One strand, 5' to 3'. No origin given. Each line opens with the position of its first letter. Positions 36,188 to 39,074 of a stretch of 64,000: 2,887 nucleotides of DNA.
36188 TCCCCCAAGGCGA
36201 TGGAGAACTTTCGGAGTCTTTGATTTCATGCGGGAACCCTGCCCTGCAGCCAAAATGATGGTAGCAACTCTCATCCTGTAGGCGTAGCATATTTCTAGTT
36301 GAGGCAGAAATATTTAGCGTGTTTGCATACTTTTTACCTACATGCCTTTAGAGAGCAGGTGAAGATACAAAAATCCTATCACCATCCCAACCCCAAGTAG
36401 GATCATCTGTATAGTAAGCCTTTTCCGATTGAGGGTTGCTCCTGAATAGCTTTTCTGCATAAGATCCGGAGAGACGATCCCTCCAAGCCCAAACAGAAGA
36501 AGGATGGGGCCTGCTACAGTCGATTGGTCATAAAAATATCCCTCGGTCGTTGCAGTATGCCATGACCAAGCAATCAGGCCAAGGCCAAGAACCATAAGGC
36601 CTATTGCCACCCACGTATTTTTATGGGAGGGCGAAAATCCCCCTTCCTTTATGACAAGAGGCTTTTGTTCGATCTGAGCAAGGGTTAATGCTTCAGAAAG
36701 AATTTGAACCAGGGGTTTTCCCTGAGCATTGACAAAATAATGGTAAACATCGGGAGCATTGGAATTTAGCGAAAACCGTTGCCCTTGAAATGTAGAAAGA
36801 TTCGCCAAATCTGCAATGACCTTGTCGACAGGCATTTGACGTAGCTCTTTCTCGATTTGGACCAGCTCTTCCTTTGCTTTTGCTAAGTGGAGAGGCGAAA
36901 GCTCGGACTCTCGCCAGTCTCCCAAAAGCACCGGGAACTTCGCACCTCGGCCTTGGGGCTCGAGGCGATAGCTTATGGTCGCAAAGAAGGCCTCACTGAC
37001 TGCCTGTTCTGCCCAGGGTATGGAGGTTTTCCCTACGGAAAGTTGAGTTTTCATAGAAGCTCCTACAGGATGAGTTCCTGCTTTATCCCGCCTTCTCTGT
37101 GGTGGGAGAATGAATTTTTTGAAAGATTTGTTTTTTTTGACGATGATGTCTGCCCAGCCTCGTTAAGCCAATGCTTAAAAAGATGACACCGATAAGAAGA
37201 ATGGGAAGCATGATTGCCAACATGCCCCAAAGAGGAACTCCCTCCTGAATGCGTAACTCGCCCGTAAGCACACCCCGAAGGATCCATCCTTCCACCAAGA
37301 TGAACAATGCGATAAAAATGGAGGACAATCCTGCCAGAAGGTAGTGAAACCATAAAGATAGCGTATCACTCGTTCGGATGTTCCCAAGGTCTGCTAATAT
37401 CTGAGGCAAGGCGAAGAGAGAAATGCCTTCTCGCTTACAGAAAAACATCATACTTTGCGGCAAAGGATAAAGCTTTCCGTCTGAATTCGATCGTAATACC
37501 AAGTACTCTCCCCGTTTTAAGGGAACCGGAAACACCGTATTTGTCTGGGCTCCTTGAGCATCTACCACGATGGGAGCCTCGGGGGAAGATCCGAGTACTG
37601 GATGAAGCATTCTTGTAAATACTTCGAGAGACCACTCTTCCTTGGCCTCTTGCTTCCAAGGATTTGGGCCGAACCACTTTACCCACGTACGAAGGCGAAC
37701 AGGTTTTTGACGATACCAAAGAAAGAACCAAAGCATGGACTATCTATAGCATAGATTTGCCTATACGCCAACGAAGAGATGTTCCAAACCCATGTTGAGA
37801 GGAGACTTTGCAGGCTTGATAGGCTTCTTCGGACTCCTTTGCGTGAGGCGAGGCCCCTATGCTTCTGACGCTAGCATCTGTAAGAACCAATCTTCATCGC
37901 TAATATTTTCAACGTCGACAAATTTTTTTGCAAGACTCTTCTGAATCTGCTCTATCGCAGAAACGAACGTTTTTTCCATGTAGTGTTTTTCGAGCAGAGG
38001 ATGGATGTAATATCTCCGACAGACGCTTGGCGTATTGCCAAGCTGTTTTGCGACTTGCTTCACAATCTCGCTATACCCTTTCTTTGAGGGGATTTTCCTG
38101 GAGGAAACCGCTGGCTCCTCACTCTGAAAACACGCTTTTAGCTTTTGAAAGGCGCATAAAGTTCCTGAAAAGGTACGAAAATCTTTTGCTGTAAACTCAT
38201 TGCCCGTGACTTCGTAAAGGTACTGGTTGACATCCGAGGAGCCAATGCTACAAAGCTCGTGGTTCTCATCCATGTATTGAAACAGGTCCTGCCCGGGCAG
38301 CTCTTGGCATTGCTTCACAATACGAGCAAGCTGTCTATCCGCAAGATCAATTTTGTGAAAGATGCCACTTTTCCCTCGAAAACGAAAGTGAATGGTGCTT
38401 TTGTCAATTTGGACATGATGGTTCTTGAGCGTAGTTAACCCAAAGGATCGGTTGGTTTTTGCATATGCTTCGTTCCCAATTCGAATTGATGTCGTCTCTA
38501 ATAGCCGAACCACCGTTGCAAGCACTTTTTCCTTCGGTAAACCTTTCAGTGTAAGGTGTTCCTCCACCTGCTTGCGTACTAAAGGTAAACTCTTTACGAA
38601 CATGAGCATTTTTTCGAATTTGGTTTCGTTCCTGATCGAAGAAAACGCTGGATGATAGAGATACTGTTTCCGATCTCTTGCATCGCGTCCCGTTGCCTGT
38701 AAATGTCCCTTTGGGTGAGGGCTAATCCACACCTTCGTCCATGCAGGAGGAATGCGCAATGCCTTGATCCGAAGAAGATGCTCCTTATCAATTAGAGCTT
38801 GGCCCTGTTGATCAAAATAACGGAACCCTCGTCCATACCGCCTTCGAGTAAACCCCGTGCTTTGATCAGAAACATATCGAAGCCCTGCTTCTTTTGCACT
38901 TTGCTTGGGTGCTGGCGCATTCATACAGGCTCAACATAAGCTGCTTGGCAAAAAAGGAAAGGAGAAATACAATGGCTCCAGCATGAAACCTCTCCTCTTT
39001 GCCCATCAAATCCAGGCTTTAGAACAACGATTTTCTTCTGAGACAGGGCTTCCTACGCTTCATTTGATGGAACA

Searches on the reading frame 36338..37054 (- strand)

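Call 71: search_protein_families(library=pfam, proteins=[window:36338-37054:-], max_evalue=0.0001)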
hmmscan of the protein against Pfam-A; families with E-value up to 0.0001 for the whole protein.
window:36338-37054:- (238 aa): 1 family
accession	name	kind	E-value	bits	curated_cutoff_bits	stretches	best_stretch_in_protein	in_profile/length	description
PF15601.11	Imm70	-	1.1e-19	70.8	26.7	1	18-132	14-128/131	Immunity protein 70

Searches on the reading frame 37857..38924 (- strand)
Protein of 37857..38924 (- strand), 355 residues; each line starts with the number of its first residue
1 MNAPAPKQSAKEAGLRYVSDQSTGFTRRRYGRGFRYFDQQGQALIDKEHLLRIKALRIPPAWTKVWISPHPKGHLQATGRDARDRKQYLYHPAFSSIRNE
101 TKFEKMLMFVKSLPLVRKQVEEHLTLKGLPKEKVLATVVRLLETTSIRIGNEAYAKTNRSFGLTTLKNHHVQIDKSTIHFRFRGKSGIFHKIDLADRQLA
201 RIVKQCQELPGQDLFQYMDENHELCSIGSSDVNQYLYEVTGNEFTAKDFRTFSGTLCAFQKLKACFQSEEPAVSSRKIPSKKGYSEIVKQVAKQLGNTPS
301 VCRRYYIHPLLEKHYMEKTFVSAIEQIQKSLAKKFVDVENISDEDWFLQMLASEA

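Call 27: search_protein_families(library=pfam, proteins=[window:37857-38924:-], max_evalue=0.001)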
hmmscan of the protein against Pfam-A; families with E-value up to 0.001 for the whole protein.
window:37857-38924:- (355 aa): 2 families
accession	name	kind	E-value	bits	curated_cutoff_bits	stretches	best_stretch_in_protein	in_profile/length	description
PF01028.25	Topoisom_I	-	1.1e-38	133.3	23.7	1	97-308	7-203/228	Eukaryotic DNA topoisomerase I, catalytic core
PF21338.2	Top1B_N_bact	-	7.1e-24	83.7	27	1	33-81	1-49/49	Bacterial DNA topoisomerase IB, N-terminal domain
